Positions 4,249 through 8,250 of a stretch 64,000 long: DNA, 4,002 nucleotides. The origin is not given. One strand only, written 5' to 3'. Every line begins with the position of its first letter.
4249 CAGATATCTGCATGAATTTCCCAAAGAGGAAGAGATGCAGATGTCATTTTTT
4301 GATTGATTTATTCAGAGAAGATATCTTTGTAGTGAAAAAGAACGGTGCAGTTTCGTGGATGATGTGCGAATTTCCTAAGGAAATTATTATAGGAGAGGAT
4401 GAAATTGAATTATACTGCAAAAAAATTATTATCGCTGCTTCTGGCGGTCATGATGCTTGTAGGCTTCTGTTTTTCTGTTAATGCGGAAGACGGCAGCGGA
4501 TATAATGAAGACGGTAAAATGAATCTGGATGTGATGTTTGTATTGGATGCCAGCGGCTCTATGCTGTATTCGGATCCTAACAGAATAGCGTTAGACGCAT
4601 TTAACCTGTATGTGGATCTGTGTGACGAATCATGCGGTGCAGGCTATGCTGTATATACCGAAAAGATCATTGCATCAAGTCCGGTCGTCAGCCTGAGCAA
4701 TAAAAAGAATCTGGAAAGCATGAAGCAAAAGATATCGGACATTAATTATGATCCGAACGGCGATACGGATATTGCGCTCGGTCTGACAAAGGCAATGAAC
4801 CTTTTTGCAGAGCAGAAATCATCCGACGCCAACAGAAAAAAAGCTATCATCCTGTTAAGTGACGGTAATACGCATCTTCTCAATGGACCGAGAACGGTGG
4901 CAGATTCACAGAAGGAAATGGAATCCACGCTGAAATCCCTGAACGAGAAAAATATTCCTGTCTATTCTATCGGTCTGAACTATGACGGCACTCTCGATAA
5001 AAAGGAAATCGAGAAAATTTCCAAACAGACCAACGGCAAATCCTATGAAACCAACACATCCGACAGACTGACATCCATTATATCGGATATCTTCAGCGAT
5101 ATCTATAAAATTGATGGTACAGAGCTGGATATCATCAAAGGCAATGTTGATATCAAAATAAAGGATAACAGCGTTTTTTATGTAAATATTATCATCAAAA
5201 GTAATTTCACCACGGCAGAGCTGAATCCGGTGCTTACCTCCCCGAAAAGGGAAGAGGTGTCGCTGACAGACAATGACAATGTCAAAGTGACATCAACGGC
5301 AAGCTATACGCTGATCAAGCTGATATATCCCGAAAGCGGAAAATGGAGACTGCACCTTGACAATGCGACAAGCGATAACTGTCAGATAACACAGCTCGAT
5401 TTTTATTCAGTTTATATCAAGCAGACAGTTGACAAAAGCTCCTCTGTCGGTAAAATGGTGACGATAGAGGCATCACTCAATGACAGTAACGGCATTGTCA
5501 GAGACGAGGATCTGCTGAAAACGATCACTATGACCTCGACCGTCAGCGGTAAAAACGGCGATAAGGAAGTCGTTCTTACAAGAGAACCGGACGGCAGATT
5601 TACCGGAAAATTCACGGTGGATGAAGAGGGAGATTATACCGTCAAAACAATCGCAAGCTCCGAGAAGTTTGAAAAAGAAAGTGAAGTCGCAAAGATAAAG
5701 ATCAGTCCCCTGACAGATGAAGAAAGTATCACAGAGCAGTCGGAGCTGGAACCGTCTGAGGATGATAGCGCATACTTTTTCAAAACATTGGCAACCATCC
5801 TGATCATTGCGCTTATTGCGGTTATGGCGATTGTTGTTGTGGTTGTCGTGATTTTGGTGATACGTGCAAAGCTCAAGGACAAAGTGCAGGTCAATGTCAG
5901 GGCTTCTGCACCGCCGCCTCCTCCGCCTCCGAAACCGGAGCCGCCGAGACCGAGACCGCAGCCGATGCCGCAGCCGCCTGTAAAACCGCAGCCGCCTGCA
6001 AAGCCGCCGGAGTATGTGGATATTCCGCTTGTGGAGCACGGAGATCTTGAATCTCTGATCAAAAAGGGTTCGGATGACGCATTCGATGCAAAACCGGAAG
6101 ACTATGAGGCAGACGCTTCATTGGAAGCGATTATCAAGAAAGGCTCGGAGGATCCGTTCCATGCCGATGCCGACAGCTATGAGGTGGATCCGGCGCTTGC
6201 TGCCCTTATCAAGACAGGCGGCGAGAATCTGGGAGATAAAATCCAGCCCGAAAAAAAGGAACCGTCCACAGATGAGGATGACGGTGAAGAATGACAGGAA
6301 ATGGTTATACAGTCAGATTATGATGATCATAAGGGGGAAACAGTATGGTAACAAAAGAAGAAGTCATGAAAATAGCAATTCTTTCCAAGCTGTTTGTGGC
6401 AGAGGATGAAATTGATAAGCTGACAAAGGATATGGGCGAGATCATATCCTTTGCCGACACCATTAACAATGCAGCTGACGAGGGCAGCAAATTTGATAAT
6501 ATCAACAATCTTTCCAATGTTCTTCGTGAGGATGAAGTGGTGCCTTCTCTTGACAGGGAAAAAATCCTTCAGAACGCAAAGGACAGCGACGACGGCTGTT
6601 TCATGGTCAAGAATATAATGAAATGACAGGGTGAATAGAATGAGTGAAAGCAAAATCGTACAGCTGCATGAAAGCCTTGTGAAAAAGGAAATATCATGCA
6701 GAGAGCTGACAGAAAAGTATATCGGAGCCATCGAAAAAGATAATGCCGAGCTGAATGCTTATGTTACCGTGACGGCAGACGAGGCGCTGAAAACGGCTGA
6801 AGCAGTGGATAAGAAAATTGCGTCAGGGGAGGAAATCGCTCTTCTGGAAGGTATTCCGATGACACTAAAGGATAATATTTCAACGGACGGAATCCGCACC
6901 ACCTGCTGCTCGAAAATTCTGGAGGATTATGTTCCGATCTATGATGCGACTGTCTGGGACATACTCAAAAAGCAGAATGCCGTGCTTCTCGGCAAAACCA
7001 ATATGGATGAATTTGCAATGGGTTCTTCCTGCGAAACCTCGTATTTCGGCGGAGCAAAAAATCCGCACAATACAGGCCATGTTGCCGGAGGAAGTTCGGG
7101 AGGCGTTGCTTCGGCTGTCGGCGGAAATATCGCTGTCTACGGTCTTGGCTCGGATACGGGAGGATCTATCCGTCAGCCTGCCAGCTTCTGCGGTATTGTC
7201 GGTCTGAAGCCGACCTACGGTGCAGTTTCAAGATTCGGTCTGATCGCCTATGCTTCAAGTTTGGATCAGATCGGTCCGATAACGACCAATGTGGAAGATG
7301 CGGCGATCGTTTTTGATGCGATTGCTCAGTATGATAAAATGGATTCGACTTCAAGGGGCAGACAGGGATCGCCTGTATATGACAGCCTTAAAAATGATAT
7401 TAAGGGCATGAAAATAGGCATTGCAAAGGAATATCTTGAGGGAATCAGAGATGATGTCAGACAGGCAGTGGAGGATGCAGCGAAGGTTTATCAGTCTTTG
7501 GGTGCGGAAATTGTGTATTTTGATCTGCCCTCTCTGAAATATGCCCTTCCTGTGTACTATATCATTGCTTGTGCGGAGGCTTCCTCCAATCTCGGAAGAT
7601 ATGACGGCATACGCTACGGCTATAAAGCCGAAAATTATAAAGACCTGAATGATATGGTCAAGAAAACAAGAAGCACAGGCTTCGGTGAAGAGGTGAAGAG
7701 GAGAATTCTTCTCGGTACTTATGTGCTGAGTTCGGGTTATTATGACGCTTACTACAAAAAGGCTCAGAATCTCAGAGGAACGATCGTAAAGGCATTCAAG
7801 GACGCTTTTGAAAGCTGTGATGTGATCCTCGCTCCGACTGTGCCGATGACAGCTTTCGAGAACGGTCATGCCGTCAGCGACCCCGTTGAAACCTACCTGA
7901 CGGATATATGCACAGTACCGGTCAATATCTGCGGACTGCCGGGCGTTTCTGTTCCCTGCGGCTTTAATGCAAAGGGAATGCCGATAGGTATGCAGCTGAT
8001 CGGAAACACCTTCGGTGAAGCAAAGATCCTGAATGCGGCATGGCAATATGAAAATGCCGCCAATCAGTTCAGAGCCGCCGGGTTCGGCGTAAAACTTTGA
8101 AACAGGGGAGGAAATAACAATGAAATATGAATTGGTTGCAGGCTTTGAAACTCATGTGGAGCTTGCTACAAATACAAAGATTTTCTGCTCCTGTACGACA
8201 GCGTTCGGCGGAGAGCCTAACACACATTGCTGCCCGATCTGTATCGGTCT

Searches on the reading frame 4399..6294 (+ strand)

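Call 48: search_protein_families(library=pfam, proteins=[window:4399-6294:+], max_evalue=0.00001)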
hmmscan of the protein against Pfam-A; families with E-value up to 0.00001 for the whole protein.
window:4399-6294:+ (631 aa): 2 families
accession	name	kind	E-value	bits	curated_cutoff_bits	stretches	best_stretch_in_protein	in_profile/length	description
PF00092.34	VWA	-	1.9e-16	61.2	23.8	1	44-228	1-172/174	von Willebrand factor type A domain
PF13519.12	VWA_2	-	1.6e-09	38.8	27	1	45-156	1-106/107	von Willebrand factor type A domain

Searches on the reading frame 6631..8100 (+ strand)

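Call 48: search_protein_families(library=pfam, proteins=[window:6631-8100:+], max_evalue=0.00001)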
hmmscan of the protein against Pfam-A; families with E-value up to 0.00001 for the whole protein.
window:6631-8100:+ (489 aa): 1 family
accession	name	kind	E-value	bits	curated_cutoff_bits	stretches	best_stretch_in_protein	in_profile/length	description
PF01425.27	Amidase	-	5.9e-153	510.5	27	1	25-467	1-445/445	Amidase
